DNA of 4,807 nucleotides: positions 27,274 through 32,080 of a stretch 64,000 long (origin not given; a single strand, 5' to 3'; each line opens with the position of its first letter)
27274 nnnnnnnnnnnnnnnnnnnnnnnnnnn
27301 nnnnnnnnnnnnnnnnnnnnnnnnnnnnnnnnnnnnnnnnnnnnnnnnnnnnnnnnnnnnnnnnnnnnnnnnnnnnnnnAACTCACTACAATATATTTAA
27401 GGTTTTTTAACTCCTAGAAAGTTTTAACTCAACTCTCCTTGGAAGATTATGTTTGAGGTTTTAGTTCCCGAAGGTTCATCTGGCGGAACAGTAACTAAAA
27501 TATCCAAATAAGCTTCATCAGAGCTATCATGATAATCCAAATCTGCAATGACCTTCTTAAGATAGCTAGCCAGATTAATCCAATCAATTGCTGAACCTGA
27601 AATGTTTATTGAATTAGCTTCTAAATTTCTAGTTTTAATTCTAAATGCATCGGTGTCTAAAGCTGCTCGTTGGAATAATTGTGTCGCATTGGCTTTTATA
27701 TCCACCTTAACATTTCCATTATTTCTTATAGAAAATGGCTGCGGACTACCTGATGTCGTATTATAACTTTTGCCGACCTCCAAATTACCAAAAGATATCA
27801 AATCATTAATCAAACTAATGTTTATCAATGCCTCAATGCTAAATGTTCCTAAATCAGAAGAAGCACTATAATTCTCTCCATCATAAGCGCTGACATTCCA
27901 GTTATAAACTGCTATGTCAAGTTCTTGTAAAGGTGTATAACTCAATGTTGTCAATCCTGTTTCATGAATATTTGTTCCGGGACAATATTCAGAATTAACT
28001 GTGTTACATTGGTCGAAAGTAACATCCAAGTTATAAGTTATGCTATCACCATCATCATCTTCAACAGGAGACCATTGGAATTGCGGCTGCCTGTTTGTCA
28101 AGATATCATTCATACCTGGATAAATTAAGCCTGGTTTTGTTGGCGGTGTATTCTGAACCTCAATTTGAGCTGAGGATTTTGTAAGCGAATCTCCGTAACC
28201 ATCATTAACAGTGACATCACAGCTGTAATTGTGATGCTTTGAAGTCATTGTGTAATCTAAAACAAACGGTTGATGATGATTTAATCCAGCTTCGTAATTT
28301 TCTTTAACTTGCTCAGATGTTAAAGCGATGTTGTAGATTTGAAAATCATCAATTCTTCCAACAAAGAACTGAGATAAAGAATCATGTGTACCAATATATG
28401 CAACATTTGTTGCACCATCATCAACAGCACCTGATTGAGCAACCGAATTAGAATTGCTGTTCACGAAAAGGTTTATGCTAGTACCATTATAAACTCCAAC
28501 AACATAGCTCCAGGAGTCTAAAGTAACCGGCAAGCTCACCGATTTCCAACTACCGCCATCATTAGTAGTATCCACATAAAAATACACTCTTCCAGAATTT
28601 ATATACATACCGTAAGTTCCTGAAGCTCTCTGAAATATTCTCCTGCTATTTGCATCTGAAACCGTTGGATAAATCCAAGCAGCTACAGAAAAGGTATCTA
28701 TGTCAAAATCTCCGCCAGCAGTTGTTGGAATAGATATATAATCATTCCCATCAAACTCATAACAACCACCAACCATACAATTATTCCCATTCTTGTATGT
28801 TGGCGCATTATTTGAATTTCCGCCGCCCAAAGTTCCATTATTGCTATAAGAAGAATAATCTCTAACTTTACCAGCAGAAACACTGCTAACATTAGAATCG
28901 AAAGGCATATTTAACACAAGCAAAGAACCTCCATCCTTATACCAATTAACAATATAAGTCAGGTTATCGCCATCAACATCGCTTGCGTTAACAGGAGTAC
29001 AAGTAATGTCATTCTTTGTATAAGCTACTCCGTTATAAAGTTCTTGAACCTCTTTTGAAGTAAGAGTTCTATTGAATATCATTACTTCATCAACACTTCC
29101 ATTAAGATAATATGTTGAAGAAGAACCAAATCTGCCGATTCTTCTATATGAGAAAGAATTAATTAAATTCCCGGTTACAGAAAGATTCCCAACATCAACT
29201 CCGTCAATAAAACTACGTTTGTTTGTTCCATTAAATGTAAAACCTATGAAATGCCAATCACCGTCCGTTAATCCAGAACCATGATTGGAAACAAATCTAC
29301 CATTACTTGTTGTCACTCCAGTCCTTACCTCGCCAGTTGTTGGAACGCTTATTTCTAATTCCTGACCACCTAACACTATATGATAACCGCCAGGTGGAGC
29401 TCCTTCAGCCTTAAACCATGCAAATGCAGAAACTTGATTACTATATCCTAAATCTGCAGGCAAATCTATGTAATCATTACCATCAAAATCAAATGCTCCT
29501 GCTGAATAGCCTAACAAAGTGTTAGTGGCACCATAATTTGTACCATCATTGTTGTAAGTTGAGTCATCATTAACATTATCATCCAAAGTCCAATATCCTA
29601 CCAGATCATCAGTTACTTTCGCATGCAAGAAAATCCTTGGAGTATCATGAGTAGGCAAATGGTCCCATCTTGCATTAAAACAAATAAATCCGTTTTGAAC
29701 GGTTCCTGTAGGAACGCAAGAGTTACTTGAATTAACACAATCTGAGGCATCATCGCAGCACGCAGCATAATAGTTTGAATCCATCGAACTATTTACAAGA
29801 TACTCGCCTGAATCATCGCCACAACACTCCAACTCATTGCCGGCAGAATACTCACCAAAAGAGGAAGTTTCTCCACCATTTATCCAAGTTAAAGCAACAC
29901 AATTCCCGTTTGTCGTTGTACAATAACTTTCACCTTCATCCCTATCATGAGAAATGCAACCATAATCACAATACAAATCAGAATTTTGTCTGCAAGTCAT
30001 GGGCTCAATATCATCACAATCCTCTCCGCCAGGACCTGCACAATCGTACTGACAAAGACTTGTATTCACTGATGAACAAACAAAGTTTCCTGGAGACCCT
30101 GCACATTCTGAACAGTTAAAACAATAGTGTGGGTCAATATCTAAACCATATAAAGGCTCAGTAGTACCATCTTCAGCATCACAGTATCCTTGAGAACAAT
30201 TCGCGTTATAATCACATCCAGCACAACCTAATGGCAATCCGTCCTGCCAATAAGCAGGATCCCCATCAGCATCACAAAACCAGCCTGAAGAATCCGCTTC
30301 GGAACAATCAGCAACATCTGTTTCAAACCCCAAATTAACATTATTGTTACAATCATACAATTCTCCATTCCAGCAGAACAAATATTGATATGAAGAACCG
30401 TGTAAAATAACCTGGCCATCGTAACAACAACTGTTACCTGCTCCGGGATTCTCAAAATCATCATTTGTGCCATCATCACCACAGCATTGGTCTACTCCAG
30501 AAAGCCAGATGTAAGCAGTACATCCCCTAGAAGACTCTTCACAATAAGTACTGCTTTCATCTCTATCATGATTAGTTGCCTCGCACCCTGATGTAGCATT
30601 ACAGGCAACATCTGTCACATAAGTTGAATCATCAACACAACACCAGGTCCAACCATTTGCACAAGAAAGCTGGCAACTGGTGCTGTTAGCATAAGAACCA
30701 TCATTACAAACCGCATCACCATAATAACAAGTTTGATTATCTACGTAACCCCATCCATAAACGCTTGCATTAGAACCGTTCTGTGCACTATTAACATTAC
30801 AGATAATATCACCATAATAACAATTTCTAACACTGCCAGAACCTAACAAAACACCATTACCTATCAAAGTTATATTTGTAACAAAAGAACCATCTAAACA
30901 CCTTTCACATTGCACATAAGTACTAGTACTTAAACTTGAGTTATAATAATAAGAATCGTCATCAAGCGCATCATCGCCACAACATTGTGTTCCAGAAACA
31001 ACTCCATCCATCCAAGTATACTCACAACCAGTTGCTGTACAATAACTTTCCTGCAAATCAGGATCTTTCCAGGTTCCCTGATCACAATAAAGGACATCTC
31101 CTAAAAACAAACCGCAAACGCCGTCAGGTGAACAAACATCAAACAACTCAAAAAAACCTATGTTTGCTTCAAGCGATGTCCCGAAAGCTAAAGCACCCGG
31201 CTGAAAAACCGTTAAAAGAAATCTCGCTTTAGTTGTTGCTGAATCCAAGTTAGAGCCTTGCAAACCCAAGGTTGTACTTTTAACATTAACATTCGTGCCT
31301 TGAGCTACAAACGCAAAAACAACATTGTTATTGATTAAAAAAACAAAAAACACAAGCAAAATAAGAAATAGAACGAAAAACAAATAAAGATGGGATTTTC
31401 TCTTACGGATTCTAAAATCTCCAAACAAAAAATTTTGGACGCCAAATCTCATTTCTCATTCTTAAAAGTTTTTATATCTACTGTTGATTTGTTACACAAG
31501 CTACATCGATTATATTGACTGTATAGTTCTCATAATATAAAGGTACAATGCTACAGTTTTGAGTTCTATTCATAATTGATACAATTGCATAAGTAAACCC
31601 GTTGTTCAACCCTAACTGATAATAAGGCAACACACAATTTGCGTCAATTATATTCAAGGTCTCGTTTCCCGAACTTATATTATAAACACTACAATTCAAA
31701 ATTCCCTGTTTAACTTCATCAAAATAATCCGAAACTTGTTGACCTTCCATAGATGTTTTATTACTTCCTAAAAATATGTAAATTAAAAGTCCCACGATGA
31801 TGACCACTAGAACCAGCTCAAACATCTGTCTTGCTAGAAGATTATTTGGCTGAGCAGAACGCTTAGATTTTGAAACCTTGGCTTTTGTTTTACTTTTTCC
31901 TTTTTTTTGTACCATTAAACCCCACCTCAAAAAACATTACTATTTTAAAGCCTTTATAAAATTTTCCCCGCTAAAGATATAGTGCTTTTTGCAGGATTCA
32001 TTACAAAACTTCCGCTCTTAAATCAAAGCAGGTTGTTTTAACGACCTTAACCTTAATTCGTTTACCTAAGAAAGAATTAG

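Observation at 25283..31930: Co-oriented surface module: pilin-like small protein, 1342-aa CCGDD-repeat/LamG giant protein, PQQ beta-propeller and degenerate KaiC-like ATPase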

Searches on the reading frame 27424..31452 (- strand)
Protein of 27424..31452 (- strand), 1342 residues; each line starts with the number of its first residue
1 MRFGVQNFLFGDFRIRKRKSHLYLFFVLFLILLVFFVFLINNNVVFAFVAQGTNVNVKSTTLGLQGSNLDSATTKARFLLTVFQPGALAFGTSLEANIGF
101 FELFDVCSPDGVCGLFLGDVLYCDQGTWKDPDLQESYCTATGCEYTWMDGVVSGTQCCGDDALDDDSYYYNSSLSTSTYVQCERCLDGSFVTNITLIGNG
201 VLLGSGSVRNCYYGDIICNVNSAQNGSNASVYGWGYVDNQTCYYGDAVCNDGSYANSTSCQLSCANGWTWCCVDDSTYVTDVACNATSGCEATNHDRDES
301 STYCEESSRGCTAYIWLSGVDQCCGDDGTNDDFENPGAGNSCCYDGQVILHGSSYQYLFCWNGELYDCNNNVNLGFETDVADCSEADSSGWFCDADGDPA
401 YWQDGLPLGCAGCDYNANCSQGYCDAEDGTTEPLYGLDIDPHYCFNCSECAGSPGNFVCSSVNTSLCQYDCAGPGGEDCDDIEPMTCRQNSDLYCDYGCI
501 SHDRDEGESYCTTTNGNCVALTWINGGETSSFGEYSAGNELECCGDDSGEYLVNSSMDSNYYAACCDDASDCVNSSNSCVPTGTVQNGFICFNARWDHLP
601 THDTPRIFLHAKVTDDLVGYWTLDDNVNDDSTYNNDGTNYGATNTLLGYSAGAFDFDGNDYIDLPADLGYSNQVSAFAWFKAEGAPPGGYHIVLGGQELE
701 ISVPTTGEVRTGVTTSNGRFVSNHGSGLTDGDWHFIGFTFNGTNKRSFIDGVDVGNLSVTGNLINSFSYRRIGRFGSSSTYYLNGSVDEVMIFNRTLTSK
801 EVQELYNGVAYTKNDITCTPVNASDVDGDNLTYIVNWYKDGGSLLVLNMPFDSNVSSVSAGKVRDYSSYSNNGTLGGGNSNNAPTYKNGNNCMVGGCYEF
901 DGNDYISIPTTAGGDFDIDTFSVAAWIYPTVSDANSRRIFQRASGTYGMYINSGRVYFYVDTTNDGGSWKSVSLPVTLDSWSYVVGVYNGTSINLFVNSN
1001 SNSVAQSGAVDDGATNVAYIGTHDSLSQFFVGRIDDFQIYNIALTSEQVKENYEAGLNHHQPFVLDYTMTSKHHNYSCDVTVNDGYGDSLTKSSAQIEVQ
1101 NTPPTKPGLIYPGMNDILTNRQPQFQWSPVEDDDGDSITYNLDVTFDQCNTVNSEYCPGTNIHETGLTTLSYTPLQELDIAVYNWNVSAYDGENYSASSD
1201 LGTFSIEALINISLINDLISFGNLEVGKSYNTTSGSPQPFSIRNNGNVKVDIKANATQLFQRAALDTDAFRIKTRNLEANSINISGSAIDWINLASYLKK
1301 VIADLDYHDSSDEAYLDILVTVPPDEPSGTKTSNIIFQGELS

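Call 3: search_protein_families(library=pfam, proteins=[window:27424-31452:-], max_evalue=0.01)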
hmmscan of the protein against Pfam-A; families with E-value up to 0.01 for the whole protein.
window:27424-31452:- (1342 aa): 4 families
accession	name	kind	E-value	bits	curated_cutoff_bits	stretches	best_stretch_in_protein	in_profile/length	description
PF13385.13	Laminin_G_3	-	1.1e-45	155.9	27.6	2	901-1050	2-151/151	Concanavalin A-like lectin/glucanases superfamily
PF00354.24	Pentaxin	-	1.9e-06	28.2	25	1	928-1069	46-181/194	Pentaxin family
PF02210.31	Laminin_G_2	-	4.9e-05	24.3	22.9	0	949-1039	23-123/126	Laminin G domain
PF02973.23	Sialidase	-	0.0052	16.7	26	0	773-804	153-183/189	Sialidase, N-terminal domain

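Call 4: search_protein_families(library=ncbifam, proteins=[window:27424-31452:-], max_evalue=0.01)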
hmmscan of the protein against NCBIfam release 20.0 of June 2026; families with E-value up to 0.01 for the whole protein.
window:27424-31452:- (1342 aa): 1 family
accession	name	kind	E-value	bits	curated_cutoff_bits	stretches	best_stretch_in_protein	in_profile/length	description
NF052521.1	TafC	equivalog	8.4e-16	58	410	2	894-1055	191-362/373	TafC family fimbrial protein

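Call 55: search_protein_families(library=padloc, proteins=[window:27424-31452:-], max_evalue=0.01)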
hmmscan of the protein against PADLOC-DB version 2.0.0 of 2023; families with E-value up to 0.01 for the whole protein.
window:27424-31452:- (1342 aa): 0 families

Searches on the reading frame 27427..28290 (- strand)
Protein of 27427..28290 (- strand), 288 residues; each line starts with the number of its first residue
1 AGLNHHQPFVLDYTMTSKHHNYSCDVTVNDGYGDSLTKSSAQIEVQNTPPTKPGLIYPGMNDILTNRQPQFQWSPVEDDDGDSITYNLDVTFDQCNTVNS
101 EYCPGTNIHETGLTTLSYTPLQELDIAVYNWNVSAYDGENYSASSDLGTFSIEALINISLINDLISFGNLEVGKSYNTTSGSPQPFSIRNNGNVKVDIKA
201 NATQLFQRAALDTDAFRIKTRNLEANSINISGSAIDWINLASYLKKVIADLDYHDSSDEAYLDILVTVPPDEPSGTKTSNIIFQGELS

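Call 79: search_protein_families(library=pfam, proteins=[window:27427-28290:-], max_evalue=1)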
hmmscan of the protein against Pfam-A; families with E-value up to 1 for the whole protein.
window:27427-28290:- (288 aa): 1 family
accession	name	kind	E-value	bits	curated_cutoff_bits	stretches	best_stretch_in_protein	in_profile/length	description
PF22364.1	VID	-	0.068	13.5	27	1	129-177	10-53/64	VirG insertion domain (VID)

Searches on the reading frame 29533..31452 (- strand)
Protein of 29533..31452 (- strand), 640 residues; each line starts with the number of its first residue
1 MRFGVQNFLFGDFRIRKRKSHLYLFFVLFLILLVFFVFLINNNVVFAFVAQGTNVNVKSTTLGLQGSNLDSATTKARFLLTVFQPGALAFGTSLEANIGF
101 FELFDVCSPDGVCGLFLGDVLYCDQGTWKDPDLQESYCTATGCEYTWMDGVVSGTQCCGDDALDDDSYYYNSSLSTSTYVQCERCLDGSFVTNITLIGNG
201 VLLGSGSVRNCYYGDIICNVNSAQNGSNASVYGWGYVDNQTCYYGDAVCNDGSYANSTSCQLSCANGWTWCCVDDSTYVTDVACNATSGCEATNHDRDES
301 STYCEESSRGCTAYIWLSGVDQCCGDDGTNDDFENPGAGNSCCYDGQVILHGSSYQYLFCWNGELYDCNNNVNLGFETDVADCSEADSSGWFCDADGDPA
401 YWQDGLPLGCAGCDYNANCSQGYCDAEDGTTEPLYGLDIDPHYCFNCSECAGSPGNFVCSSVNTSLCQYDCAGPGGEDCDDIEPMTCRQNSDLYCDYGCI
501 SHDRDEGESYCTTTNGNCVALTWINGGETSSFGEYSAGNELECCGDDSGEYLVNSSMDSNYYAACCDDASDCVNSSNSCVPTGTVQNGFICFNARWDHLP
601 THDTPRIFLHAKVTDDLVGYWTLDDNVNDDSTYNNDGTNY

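Call 22: find_homologous_proteins(query=window:29533-31452:-, max_evalue=0.00001)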
Query window:29533-31452:- (640 aa): 7 proteins with E <= 0.00001 among 6259 candidates.
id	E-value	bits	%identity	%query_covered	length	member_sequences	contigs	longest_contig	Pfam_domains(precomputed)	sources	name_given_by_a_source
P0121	3.6e-41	160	42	36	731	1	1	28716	-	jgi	-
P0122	1.9e-40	157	34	36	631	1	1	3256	-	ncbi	ncbi:MAG: hypothetical protein QXL86_03900 [Candidatus Aenigmatarchaeota archaeon]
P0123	1.5e-32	131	47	23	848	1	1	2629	-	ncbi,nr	ncbi:MAG: hypothetical protein KAS32_04310, partial [Candidatus Peribacteraceae bacterium]|nr:hypoth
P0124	2.0e-29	121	47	26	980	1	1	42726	-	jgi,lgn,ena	-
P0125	7.2e-18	83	46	21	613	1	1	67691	-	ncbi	ncbi:MAG: hypothetical protein QXD48_02540, partial [Candidatus Aenigmatarchaeota archaeon]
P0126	6.1e-14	70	49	10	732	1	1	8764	-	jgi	jgi:hypothetical protein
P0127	4.5e-13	67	45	17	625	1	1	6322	-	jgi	-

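Call 43: find_encoding_contigs(protein=P0121, flank=6000, max_places=1)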
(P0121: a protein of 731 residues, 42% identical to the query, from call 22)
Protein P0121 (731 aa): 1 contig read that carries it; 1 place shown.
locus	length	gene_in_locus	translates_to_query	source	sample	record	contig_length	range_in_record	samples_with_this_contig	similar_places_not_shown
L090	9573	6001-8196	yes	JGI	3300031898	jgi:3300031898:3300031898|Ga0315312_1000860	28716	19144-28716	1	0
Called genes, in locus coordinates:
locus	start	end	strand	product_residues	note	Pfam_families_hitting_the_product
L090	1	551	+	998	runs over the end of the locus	PF13231:PMT_2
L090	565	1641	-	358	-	PF04055:Radical_SAM, PF13186:SPASM (weak)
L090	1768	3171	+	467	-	PF02310:B12-binding, PF04055:Radical_SAM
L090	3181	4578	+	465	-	PF02310:B12-binding, PF04055:Radical_SAM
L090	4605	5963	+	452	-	PF13231:PMT_2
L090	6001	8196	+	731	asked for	-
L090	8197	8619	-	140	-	-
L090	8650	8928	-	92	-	-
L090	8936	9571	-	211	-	?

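Call 44: find_encoding_contigs(protein=P0124, flank=6000, max_places=1)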
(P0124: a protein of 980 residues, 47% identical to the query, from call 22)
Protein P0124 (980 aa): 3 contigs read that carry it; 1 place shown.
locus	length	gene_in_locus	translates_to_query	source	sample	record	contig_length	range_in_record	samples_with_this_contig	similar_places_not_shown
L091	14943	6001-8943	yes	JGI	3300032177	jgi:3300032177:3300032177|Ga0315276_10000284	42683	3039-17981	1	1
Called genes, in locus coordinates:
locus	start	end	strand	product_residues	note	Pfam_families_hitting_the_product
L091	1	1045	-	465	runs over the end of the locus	PF01406:tRNA-synt_1e, PF09334:tRNA-synt_1g (faint), PF09190:DALR_2 (weak)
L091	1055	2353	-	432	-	PF01336:tRNA_anti-codon, PF00152:tRNA-synt_2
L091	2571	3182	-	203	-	PF09997:DUF2238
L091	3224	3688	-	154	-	PF04073:tRNA_edit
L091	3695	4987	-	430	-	PF01336:tRNA_anti-codon, PF00152:tRNA-synt_2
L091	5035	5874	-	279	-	PF13483:Lactamase_B_3, PF12706:Lactamase_B_2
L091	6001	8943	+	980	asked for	-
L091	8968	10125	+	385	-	-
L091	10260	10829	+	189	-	-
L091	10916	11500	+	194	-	-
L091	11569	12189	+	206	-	-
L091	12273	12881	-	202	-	-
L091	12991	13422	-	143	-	-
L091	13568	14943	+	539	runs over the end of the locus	PF00478:IMPDH, PF00571:CBS (weak), PF03060:NMO (weak), PF01070:FMN_dh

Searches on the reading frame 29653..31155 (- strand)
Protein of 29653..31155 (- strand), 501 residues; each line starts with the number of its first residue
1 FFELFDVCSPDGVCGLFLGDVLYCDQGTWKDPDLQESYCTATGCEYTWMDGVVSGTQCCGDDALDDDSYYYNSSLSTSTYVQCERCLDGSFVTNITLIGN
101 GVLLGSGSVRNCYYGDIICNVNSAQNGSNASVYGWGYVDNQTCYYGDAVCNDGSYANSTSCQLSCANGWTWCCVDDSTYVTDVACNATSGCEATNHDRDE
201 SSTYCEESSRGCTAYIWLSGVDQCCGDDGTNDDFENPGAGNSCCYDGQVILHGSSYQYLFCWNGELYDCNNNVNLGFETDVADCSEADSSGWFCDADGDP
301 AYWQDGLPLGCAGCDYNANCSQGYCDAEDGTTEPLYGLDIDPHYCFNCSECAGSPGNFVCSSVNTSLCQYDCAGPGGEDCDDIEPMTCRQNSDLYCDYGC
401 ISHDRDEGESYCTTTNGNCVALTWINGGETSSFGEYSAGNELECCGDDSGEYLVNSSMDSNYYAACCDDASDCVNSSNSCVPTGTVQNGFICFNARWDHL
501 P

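Call 75: search_protein_representatives(protein=window:29653-31155:-)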
Query: 501 residues. Proteins with E-value up to 0.001 (for the whole library): 59; up to 1e-10: 24; up to 1e-30: 9. The best 59 are listed.
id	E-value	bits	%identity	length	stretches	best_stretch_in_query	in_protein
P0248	9.3e-189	645.4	57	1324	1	1-501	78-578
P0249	2.1e-66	241.4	41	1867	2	101-501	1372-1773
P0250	2.0e-53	198.6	48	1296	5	96-230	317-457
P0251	1.7e-48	182.3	46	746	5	111-311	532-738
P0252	3.1e-48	181.5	44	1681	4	21-146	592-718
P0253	1.1e-47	179.6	43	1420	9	94-158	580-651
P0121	5.8e-43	164.0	42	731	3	71-313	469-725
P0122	1.5e-41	159.4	46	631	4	110-310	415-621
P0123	5.8e-33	131.0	41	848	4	48-160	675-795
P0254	2.5e-23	99.2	47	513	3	97-220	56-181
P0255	8.7e-23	97.5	41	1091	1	54-206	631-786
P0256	8.0e-22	94.3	42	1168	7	70-168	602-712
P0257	2.6e-20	89.3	47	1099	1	33-172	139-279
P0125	4.6e-19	85.2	47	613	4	53-139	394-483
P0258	5.6e-16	75.0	48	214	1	33-138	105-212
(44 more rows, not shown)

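Call 79: search_protein_families(library=pfam, proteins=[window:29653-31155:-], max_evalue=1)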
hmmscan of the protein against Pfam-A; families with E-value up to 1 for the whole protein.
window:29653-31155:- (501 aa): 0 families

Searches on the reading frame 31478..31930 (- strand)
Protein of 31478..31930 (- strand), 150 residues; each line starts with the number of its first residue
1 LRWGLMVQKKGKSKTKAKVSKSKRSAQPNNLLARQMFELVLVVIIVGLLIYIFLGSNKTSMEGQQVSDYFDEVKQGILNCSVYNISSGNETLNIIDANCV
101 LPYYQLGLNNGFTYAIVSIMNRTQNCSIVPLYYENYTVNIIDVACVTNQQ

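Call 3: search_protein_families(library=pfam, proteins=[window:31478-31930:-], max_evalue=0.01)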
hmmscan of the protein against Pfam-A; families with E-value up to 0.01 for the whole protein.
window:31478-31930:- (150 aa): 0 families

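Call 4: search_protein_families(library=ncbifam, proteins=[window:31478-31930:-], max_evalue=0.01)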
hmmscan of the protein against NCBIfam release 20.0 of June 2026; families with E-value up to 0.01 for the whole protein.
window:31478-31930:- (150 aa): 0 families

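Call 55: search_protein_families(library=padloc, proteins=[window:31478-31915:-], max_evalue=0.01)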
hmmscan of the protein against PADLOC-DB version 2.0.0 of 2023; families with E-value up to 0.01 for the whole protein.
window:31478-31915:- (145 aa): 0 families
